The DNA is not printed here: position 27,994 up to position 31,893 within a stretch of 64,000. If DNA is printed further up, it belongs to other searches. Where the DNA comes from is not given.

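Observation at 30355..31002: Six near-identical 108-bp repeats inside the sensor domain, with variation confined to a few codons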

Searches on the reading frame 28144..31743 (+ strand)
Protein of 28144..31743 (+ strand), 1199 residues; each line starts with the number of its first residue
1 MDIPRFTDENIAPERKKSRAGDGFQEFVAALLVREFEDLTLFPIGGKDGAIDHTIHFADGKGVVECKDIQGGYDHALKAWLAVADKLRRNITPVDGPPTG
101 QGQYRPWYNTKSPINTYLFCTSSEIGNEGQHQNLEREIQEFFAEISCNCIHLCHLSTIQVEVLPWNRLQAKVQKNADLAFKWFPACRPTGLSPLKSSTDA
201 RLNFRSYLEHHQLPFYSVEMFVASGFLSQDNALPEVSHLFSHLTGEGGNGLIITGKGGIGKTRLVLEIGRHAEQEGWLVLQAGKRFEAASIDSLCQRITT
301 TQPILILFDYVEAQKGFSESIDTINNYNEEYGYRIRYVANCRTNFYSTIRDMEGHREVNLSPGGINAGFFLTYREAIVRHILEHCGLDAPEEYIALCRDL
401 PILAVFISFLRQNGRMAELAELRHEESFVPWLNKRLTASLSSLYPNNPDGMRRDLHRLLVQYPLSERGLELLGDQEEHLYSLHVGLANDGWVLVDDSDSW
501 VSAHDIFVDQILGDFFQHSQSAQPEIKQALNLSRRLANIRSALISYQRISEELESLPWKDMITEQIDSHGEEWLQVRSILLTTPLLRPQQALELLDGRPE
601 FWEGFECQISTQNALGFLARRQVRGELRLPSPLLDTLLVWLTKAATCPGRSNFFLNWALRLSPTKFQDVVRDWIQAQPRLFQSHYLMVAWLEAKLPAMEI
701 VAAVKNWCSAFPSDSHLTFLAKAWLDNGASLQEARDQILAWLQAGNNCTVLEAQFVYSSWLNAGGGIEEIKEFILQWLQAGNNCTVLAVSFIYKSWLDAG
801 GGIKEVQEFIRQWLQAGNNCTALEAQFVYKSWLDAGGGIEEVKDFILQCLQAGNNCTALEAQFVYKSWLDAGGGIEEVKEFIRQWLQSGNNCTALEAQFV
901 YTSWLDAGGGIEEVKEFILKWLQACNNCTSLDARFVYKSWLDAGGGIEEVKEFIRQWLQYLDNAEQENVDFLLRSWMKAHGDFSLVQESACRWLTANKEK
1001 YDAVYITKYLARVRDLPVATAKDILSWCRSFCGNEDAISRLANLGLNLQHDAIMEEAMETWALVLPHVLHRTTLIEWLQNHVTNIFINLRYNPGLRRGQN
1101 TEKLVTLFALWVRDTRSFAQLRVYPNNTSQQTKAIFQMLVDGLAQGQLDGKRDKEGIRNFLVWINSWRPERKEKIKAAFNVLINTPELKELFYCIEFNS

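Call 5: search_protein_families(library=pfam, proteins=[window:28144-31743:+], max_evalue=1)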
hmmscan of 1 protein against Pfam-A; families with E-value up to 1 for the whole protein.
window:28144-31743:+ (1199 aa): 5 families
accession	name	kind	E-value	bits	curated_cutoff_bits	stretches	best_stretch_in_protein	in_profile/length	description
PF13191.12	AAA_16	-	1.1e-05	26.4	32.6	1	235-283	11-59/167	AAA ATPase domain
PF25199.1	nSTAND_NTPase5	-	0.00089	19.5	34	1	241-346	34-137/145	Novel STAND NTPase 5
PF20720.3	nSTAND3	-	0.035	14.3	27.2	1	250-309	19-72/155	Novel STAND NTPase 3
PF10236.15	DAP3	-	0.098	12.3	23.1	1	251-281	26-56/311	Mitochondrial ribosomal death-associated protein 3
PF13481.12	AAA_25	-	0.15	12.1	27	0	231-273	17-58/195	AAA domain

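Call 6: search_protein_families(library=padloc, proteins=[window:28144-31743:+], max_evalue=1)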
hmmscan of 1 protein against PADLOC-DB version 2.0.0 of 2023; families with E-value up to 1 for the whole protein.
window:28144-31743:+ (1199 aa): 1 family
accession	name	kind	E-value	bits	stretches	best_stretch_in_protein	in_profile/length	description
PDLC02169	Avs4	-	0.0086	11.3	1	248-300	208-260/1570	-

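Call 7: search_protein_families(library=ncbifam, proteins=[window:28144-31743:+], max_evalue=1)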
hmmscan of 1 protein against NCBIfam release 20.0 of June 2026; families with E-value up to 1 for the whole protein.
window:28144-31743:+ (1199 aa): 4 families
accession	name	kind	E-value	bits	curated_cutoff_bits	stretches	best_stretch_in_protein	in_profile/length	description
NF005499.0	PRK07114.1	equivalog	2e-06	27.7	275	0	799-836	164-201/223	bifunctional 4-hydroxy-2-oxoglutarate aldolase/2-dehydro-3-deoxy-phosphogluconate aldolase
NF010248.0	PRK13695.1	equivalog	0.098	12.4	156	1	251-278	6-33/180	NTPase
NF033889.1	termin_lrg_T7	equivalog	0.11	11.3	150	0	790-833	4-48/500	phage terminase large subunit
TIGR04291.1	arsen_driv_ArsA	equivalog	0.19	10.4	650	1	228-279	300-351/565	arsenical pump-driving ATPase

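Call 14: find_homologous_proteins(query=window:28144-31743:+)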
Query window:28144-31743:+ (1199 aa): 59 proteins with E <= 0.001 among 6804 candidates.
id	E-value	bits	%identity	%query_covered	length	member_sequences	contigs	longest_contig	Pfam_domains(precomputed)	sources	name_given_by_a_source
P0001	0.0e+0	2816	100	100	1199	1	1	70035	-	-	-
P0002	0.0e+0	1126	39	84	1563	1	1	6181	PF20787.3,PF23241.2,PF03288.23,PF06254.18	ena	-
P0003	4.3e-270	917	37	98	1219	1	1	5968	PF25199.2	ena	-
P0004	2.2e-267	908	34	98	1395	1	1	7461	PF20787.3,PF09957.16,PF22180.4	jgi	jgi:hypothetical protein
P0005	4.3e-262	891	37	84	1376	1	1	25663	PF01713.28,PF25199.2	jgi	jgi:IS5 family transposase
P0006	7.5e-254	863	35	83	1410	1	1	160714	PF20787.3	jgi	jgi:hypothetical protein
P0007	6.8e-253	860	34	97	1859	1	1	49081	PF13289.13,PF13175.13,PF13476.13,PF02463.26,PF13304.13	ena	-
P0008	1.2e-249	850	39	98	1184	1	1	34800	PF10281.15,PF09494.17,PF25199.2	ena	-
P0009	1.3e-246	839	38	98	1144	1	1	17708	PF26369.1,PF25199.2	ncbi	-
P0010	9.7e-246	837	38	98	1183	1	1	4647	PF20787.3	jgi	jgi:hypothetical protein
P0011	5.3e-244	831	38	77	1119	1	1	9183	PF25199.2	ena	-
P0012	5.1e-241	821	38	77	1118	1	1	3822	PF25199.2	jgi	jgi:peptidyl-tRNA hydrolase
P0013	2.1e-236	806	37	100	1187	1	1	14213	-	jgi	-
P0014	5.5e-233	794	35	100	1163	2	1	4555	PF25199.2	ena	-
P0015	4.7e-230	785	38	80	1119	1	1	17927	PF25199.2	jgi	jgi:hypothetical protein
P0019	1.6e-219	750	34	84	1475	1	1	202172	PF19452.5,PF13191.13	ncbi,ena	-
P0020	4.6e-218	745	35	99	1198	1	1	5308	-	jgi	jgi:hypothetical protein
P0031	9.5e-197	674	36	86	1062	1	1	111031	PF09131.15,PF25199.2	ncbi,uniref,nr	ncbi:ATP-binding protein [Pseudanabaena sp. BC1403]|uniref:ATP-binding protein n=1 Tax=Pseudanabaena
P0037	3.3e-184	633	30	78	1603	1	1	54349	PF00656.28,PF25199.2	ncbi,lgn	ncbi:MAG: caspase family protein [Cyanobacteria bacterium J06634_6]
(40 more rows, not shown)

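Call 18: find_related_loci(query=window:28144-31743:+, collection=genome_contigs, flank=6000)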
Query window:28144-31743:+ (1199 aa) in genome_contigs; peptide patterns used: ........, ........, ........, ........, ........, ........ (x = any residue, [..] = any of these).
61 stretches matched a pattern, but none encodes a relative of the query by tblastn (E <= 1e-3).

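Call 26: find_encoding_contigs(protein=P0008, flank=6000, max_places=2)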
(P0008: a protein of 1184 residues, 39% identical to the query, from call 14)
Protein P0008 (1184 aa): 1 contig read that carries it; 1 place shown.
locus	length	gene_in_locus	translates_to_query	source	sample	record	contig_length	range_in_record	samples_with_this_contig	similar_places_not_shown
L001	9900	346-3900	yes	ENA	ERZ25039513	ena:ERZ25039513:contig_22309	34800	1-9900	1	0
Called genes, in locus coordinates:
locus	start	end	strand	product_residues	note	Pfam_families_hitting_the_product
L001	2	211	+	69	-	?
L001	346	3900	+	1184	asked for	PF25199:nSTAND_NTPase5 (weak), PF10281:Ish1 (faint), PF09494:Slx4 (faint)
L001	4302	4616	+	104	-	-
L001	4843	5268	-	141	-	-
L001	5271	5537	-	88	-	-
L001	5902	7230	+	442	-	PF02661:Fic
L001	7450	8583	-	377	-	PF01959:DHQS, PF26558:DHQS_2nd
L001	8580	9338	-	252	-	PF01791:DeoC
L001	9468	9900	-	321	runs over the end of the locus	-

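Call 29: find_encoding_contigs(protein=P0002, flank=3000, max_places=1)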
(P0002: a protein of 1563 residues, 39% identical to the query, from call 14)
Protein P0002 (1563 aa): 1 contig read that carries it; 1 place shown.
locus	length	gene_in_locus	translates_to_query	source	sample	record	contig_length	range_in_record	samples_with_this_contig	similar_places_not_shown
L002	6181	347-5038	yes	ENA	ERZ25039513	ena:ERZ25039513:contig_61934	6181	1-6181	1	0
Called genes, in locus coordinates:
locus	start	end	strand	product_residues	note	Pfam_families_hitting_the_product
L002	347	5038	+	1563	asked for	PF03288:Pox_D5 (faint), PF20787:SPP1_GP23-1 (faint), PF23241:HAT_PRP39_C (faint), PF06254:YdaT_toxin (faint)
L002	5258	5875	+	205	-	-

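Call 30: find_encoding_contigs(protein=P0004, flank=3000, max_places=1)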
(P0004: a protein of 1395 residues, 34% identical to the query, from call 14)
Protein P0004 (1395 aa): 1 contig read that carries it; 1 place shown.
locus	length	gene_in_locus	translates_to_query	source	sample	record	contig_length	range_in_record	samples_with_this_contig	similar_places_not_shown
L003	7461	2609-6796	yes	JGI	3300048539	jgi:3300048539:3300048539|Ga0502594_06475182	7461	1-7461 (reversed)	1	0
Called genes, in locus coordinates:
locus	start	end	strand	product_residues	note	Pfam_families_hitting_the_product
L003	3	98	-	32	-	?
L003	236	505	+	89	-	PF01649:Ribosomal_S20p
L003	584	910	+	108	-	-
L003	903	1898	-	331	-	PF06144:DNA_pol3_delta, PF21694:DNA_pol3_delta_C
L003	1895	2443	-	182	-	PF04390:LptE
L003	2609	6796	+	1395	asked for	PF09957:VapB_antitoxin (faint), PF20787:SPP1_GP23-1 (faint), PF22180:RH3_dom (faint)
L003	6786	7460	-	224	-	?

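Call 31: find_encoding_contigs(protein=P0019, flank=6000, max_places=1)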
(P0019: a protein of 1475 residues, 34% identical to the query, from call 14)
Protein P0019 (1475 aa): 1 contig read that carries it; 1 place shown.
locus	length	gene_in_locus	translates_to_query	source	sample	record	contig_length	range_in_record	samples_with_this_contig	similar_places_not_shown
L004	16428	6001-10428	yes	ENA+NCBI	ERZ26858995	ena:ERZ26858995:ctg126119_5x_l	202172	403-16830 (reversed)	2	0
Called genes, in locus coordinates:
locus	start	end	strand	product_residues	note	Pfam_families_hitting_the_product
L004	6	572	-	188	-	PF00440:TetR_N, PF16925:TetR_C_13 (weak)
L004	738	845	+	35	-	-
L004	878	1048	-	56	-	PF01679:Pmp3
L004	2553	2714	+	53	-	-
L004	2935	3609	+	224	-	-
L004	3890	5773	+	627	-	PF04389:Peptidase_M28, PF01546:Peptidase_M20, PF04151:PPC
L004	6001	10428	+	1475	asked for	PF13191:AAA_16 (weak), PF19452:DUF5990 (faint)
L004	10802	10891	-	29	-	-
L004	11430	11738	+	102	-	PF12799:LRR_4 (faint)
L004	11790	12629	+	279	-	PF02567:PhzC-PhzF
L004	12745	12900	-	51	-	-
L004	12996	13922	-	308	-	PF01012:ETF, PF00766:ETF_alpha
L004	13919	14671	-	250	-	PF01012:ETF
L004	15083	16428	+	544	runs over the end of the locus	PF00890:FAD_binding_2 (faint), PF01266:DAO (faint), PF01946:Thi4 (faint), PF13450:NAD_binding_8 (faint), PF21162:ETFQO_UQ-bd, PF05187:Fer4_ETF_QO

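Call 32: find_encoding_contigs(protein=P0020, flank=3000, max_places=1)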
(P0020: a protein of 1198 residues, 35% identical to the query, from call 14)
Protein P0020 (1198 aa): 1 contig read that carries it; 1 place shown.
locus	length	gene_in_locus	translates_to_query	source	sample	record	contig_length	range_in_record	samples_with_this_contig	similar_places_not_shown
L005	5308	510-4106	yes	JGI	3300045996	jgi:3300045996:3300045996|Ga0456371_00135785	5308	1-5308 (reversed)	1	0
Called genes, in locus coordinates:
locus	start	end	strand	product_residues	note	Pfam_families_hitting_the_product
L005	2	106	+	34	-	?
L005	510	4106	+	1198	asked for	-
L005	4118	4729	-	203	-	-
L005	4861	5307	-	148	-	?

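Call 34: find_encoding_contigs(protein=P0001, flank=10000, max_places=5)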
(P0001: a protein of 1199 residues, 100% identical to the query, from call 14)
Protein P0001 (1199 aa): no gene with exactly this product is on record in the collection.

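Call 36: search_solved_structures(query=window:28144-31743:+, max_evalue=1, show_alignments=2)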
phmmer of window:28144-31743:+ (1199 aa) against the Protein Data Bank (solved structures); distinct sequences matched with E-value up to 1: 11.
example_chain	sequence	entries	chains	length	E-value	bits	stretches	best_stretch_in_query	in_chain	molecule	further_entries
5nco_l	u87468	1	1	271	0.18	12.5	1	245-294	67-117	Signal recognition particle receptor FtsY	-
4c7o_B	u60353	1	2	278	0.19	12.4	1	245-294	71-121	SIGNAL RECOGNITION PARTICLE RECEPTOR FTSY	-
6fqd_A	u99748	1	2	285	0.2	12.4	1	245-294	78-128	Signal recognition particle receptor FtsY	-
1fts_A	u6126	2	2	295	0.21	12.3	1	245-294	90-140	FTSY | SIGNAL RECOGNITION PARTICLE RECEPTOR FTSY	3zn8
9n3g_A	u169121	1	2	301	0.22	12.2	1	245-294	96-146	Signal recognition particle receptor FtsY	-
2xxa_B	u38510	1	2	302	0.22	12.2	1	245-294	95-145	SRP RECEPTOR FTSY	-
6cqp_A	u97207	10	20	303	0.22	12.2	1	245-294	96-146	Signal recognition particle receptor FtsY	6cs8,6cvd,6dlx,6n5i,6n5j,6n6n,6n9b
2qy9_A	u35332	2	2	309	0.23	12.2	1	245-294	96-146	Cell division protein ftsY | Signal recognition particle-docking protein FtsY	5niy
7o9h_A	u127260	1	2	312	0.25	12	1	250-294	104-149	Signal recognition particle receptor FtsY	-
5gad_l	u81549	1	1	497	0.45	11.2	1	246-294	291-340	Signal recognition particle receptor FtsY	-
2yhs_A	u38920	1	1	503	0.46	11.1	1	246-294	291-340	CELL DIVISION PROTEIN FTSY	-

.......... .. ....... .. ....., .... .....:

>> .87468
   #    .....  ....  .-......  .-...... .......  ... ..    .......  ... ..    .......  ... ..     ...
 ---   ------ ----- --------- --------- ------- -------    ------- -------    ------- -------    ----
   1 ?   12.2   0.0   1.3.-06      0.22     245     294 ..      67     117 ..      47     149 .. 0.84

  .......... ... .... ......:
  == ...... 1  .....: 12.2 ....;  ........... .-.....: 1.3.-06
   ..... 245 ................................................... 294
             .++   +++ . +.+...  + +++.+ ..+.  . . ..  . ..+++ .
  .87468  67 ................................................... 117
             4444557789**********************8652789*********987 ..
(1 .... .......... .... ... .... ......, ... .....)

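Call 38: search_solved_structures(query=A1, max_evalue=1)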
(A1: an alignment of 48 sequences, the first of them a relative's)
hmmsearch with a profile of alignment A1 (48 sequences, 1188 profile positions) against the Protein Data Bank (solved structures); distinct sequences matched with E-value up to 1: 13.
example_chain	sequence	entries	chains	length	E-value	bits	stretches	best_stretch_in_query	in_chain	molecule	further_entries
9okl_C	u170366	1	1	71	0.068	14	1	126-175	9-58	SFRICE_007223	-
1f48_A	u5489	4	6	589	0.26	12.1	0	221-268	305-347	ARSENITE-TRANSLOCATING ATPASE | ARSENICAL PUMP-DRIVING ATPASE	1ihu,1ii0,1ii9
9hny_Cg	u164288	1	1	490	0.37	11.6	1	216-278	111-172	Mitochondrial SSU ribosomal protein 29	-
6hiv_Cg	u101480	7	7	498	0.37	11.6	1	216-278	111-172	mS29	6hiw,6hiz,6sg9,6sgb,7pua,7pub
8a22_Bw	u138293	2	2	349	0.5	11.1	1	238-284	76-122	mS29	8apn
8apo_Bw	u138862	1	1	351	0.51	11.1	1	238-284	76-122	mS29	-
7pkq_x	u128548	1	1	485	0.54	11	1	248-284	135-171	mS29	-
2qmh_A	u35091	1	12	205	0.61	10.9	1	223-271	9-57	HPr kinase/phosphorylase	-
1jb1_A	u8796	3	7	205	0.61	10.9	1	223-271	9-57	HPRK PROTEIN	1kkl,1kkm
4v03_A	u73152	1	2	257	0.66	10.8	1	252-292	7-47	SITE-DETERMINING PROTEIN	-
5zme_A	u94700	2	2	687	0.69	10.7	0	247-306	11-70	ATPase ARSA1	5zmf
4v02_A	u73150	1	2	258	0.78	10.5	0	252-292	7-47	SITE-DETERMINING PROTEIN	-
7aor_r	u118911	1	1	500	0.97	10.2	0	216-282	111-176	mS29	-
